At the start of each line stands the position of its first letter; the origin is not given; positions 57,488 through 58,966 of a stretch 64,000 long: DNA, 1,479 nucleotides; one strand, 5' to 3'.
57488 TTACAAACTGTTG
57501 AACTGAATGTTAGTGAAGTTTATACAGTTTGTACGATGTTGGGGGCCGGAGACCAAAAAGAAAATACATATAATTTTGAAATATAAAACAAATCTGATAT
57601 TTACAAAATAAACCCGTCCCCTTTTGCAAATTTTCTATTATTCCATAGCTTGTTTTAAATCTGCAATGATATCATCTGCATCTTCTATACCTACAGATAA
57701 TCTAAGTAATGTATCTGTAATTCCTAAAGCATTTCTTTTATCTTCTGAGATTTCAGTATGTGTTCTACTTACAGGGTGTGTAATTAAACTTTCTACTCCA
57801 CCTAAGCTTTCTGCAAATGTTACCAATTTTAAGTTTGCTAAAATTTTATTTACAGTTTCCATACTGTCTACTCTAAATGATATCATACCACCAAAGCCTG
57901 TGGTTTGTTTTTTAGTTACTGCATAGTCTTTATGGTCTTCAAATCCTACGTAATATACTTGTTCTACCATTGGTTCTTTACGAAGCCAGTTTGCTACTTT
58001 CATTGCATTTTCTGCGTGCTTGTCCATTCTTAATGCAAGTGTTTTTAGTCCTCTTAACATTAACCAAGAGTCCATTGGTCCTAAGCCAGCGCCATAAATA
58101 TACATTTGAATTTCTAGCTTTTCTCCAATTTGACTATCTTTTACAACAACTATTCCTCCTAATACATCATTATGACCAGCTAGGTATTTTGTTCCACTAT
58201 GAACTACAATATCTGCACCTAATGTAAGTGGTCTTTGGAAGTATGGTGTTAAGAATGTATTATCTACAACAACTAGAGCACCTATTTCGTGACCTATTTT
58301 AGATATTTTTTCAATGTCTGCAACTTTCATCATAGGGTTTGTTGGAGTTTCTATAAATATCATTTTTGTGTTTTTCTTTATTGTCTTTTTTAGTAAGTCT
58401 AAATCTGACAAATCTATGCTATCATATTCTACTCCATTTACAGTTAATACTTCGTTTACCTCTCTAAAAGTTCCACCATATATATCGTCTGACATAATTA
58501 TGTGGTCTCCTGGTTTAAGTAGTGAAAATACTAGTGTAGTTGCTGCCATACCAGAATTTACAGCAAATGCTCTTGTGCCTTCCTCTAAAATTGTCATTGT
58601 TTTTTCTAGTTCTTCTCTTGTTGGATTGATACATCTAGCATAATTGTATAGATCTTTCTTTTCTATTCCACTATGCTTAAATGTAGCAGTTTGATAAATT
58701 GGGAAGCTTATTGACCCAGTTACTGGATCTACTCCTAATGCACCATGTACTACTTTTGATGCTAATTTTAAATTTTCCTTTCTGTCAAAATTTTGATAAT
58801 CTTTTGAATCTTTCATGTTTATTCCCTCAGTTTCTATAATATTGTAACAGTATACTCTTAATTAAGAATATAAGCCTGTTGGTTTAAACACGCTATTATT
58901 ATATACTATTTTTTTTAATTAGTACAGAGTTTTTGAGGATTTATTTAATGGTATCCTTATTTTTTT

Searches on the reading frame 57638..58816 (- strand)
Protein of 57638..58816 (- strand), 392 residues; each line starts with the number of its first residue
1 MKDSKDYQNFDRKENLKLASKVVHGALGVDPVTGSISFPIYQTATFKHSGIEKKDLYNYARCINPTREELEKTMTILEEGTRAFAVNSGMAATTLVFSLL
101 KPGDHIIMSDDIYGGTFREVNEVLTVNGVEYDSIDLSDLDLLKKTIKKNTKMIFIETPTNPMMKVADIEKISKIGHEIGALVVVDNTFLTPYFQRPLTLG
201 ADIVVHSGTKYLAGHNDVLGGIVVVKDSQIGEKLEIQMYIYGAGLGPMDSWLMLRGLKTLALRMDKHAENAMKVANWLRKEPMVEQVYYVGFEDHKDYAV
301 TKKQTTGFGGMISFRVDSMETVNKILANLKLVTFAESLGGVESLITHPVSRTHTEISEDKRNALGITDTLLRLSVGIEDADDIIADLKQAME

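Call 13: find_encoding_contigs(protein=window:57638-58816:-, flank=3000, max_places=10)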
Protein window:57638-58816:- (392 aa): 6 contigs read that carry it; 3 places shown.
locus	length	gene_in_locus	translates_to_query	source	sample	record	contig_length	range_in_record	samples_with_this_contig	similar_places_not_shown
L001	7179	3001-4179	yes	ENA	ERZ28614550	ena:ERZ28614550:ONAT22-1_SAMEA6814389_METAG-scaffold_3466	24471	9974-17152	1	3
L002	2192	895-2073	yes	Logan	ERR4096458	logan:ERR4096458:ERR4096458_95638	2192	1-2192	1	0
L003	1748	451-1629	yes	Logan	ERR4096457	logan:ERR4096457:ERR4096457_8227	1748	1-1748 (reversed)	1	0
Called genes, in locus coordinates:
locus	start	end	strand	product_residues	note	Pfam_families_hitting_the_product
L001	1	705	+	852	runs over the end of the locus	PF00005:ABC_tran, PF13304:AAA_21 (faint), PF02687:FtsX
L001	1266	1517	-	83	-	-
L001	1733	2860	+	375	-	PF01663:Phosphodiest, PF08665:PglZ (faint)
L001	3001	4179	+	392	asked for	PF01053:Cys_Met_Meta_PP, PF00266:Aminotran_5, PF00155:Aminotran_1_2 (weak), PF06838:Met_gamma_lyase (weak)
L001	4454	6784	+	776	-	PF01678:DAP_epimerase, PF01225:Mur_ligase (weak), PF08245:Mur_ligase_M, PF02875:Mur_ligase_C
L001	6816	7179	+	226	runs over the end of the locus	-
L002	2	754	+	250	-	?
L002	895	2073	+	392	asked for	PF01053:Cys_Met_Meta_PP, PF00266:Aminotran_5, PF00155:Aminotran_1_2 (weak), PF06838:Met_gamma_lyase (weak)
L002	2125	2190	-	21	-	?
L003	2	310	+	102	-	?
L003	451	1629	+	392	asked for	PF01053:Cys_Met_Meta_PP, PF00266:Aminotran_5, PF00155:Aminotran_1_2 (weak), PF06838:Met_gamma_lyase (weak)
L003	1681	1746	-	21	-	?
